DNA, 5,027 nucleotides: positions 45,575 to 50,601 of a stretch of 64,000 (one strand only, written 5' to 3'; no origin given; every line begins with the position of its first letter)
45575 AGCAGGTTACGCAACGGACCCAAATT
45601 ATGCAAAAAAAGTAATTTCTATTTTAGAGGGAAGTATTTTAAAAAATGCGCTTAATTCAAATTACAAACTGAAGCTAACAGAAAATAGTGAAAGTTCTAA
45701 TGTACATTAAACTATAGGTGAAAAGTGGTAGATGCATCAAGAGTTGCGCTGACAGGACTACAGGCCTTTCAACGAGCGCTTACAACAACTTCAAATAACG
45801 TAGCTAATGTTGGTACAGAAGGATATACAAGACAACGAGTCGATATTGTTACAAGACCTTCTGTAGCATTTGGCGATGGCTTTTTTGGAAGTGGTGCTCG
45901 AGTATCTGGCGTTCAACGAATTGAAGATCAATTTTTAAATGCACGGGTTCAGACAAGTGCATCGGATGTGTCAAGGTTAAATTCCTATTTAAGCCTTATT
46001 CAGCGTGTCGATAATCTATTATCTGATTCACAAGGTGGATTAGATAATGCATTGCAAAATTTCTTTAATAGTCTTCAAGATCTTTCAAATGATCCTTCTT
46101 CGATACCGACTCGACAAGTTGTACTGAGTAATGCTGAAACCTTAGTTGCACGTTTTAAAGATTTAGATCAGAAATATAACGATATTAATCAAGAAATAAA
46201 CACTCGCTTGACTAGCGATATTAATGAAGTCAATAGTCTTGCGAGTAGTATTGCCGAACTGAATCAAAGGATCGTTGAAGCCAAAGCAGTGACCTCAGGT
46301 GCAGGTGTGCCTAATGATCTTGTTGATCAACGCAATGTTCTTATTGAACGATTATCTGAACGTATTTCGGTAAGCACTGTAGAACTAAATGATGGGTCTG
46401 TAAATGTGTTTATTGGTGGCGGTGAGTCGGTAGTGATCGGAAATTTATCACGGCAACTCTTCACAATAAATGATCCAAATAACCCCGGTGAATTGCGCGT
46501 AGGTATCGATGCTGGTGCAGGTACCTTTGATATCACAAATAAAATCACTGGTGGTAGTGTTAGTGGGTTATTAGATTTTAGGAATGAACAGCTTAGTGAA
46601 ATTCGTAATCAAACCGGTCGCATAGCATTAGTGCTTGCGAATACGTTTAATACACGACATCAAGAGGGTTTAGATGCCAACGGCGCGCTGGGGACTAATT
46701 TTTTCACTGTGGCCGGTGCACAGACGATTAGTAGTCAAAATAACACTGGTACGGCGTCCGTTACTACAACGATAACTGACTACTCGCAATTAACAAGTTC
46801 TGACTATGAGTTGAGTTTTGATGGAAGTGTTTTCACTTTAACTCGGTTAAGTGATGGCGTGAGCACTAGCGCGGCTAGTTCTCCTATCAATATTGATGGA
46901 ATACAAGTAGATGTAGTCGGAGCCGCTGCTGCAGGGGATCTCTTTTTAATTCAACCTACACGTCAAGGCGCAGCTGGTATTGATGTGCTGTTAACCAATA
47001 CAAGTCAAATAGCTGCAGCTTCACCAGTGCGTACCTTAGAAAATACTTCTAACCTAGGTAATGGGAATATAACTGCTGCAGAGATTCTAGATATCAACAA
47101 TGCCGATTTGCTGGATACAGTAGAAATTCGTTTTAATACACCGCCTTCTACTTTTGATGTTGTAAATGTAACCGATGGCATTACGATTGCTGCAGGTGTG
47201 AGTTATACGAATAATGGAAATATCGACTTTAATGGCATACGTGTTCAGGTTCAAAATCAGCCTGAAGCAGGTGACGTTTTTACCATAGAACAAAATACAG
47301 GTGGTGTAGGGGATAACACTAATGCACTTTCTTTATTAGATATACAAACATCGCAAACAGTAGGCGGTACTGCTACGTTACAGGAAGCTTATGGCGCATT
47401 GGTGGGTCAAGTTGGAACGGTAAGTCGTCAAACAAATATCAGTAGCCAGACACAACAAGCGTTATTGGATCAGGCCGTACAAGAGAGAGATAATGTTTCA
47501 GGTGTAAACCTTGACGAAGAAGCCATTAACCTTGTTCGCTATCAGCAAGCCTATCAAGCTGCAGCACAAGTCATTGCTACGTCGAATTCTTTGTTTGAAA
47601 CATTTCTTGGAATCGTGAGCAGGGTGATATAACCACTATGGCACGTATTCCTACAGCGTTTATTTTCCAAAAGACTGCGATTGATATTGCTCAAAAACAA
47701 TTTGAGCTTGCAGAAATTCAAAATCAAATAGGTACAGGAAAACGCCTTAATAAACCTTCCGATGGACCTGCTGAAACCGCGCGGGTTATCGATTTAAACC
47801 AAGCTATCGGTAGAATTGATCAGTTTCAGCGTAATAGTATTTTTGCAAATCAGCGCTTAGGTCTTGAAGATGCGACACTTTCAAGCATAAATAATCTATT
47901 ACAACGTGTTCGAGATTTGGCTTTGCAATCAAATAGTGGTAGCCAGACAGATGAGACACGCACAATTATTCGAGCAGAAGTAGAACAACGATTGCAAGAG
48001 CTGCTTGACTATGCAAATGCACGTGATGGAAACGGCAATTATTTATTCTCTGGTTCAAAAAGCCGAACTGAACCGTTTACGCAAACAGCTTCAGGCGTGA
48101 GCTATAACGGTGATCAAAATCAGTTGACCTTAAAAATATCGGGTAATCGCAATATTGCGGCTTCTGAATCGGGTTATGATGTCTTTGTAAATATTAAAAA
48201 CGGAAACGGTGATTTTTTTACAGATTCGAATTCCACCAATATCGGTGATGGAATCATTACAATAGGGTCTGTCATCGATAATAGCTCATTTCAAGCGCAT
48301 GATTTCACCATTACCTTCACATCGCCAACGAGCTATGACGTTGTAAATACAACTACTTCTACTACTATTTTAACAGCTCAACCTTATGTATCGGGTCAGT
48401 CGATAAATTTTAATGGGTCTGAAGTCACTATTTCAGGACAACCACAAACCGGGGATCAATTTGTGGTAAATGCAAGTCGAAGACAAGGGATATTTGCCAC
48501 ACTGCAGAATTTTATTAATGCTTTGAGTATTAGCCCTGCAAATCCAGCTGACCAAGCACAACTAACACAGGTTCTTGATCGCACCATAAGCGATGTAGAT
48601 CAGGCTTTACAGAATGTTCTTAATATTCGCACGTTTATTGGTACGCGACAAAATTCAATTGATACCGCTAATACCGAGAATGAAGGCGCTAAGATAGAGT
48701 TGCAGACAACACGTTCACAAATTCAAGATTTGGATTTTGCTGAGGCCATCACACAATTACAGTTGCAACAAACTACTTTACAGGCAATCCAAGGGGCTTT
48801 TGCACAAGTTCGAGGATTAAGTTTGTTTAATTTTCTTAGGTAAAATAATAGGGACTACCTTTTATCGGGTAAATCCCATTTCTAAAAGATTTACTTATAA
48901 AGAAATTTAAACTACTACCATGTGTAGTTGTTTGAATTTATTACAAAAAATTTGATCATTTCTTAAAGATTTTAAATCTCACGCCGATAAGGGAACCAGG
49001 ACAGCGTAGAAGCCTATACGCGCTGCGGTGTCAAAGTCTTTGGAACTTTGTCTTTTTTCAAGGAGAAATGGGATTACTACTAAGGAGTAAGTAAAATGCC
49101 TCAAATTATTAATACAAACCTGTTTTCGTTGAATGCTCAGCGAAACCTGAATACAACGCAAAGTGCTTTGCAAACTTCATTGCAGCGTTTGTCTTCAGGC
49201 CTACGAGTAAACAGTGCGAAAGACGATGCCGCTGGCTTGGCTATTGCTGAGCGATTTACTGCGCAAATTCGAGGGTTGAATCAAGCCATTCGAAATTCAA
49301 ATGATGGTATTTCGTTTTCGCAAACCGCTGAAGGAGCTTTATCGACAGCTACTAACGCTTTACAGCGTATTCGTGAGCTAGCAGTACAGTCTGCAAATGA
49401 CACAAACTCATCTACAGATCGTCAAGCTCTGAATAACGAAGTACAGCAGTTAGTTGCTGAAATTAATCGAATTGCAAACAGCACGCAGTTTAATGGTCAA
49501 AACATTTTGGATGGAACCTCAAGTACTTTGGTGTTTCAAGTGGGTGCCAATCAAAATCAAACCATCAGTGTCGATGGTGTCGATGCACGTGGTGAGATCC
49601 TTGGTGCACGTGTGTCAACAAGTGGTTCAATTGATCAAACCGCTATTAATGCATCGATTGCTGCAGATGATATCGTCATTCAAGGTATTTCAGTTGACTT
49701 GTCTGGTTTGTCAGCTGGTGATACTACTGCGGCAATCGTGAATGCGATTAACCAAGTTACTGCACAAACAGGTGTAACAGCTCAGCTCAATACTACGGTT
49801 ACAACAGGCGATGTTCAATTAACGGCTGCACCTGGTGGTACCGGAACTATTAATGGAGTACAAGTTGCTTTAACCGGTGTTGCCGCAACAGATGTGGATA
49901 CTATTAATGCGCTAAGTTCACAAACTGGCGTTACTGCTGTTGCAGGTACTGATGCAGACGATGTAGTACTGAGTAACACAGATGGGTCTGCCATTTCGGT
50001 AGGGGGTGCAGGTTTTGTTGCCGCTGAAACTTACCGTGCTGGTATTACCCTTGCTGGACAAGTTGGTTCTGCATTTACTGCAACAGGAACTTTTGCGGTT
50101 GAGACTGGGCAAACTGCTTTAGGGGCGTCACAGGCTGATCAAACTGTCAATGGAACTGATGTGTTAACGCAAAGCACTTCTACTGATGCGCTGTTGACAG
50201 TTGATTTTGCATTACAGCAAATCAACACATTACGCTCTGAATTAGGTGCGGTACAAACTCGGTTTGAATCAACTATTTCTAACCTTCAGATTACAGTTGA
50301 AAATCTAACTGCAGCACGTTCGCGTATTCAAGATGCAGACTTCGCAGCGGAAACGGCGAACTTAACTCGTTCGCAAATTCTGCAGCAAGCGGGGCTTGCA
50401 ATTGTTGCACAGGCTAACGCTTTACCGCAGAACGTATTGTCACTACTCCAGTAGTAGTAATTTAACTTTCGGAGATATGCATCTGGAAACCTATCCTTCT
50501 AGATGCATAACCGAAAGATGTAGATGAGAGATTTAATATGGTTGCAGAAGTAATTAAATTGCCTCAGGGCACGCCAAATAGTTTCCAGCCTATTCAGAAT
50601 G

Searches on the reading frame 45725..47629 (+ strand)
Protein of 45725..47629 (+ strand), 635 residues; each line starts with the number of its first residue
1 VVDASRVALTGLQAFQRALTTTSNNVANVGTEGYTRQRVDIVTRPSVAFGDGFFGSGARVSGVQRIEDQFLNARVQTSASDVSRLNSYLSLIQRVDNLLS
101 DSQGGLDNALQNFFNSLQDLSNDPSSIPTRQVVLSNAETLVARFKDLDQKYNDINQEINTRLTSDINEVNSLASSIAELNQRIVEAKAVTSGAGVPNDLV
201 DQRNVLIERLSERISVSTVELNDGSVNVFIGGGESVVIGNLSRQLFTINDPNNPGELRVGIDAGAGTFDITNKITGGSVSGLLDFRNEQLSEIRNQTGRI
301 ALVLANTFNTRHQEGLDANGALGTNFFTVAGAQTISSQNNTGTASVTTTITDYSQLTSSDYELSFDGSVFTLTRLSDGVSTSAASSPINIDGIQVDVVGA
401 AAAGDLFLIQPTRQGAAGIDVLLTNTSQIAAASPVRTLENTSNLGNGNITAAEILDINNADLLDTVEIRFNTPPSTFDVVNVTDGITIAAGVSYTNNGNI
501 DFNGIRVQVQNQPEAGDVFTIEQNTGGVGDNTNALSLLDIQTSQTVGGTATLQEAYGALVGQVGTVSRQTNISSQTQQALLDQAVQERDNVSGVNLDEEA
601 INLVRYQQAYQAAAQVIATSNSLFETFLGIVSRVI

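Call 42: search_protein_families(library=ncbifam, proteins=[window:45725-47629:+], max_evalue=1e-10)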
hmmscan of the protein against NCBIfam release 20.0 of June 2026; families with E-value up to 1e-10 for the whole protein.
window:45725-47629:+ (635 aa): 1 family
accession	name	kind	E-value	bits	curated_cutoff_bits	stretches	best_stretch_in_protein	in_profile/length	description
TIGR02492.1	flgK_ends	equivalog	2.6e-100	336.8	170.75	2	6-358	4-352/437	flagellar hook-associated protein FlgK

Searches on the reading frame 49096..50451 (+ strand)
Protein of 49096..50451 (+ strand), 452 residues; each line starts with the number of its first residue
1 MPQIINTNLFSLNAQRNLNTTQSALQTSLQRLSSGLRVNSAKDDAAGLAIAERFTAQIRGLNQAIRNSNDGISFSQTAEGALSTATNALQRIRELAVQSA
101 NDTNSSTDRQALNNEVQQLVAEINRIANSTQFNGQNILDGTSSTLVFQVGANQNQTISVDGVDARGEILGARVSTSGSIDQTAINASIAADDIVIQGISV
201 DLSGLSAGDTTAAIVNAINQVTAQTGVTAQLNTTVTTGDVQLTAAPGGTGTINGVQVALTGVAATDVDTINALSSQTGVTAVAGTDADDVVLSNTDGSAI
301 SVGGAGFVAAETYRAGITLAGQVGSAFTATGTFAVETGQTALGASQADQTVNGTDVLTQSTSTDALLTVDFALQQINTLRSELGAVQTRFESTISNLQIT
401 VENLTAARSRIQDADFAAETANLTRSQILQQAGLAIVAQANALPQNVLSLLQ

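Call 42: search_protein_families(library=ncbifam, proteins=[window:49096-50451:+], max_evalue=1e-10)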
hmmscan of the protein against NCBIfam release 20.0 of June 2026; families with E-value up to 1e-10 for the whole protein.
window:49096-50451:+ (452 aa): 25 families
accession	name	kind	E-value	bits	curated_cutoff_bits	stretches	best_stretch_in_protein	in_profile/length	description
NF009448.0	PRK12806.1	equivalog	4.4e-125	418.2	531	1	1-452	1-474/475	flagellin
NF006467.0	PRK08869.1-2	subfamily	6.5e-111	371.2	443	2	1-295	1-307/400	flagellin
NF005294.0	PRK06819.1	subfamily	7.7e-102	341.6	387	1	1-452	1-376/376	FliC/FljB family flagellin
NF009444.0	PRK12802.1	equivalog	7.9e-96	320.9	332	2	5-232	5-242/282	flagellin domain-containing protein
NF005953.0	PRK08026.1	subfamily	1.1e-95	322.3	619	2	1-292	1-290/548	FliC/FljB family flagellin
NF006470.0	PRK08869.1-5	equivalog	2.7e-82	277.1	423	2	5-239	4-242/388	flagellin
NF006466.0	PRK08869.1-1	subfamily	3.1e-78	263.9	426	2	5-286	5-288/377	flagellin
NF006468.0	PRK08869.1-3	subfamily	1.3e-76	258.2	436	2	5-166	5-166/378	polar flagellin E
NF006469.0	PRK08869.1-4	equivalog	3.4e-70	237.3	627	2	4-164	4-164/377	flagellin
NF038071.1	lat_flg_LafA_2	exception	9e-67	225.4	365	2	4-203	4-206/284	lateral flagellin LafA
NF009446.0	PRK12804.1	subfamily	8.9e-66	222.4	352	2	5-226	3-230/301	flagellin Hag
NF010115.0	PRK13588.1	subfamily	9.8e-63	212.8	503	2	4-184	4-184/514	flagellin B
NF009234.0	PRK12584.1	equivalog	4e-58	197.7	752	2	4-309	4-316/510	flagellin A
NF006264.0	PRK08411.1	subfamily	1.5e-56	192.4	729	2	4-306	4-313/572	flagellin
NF010116.0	PRK13589.1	subfamily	5.5e-52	177.2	983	2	4-305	4-312/576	flagellin A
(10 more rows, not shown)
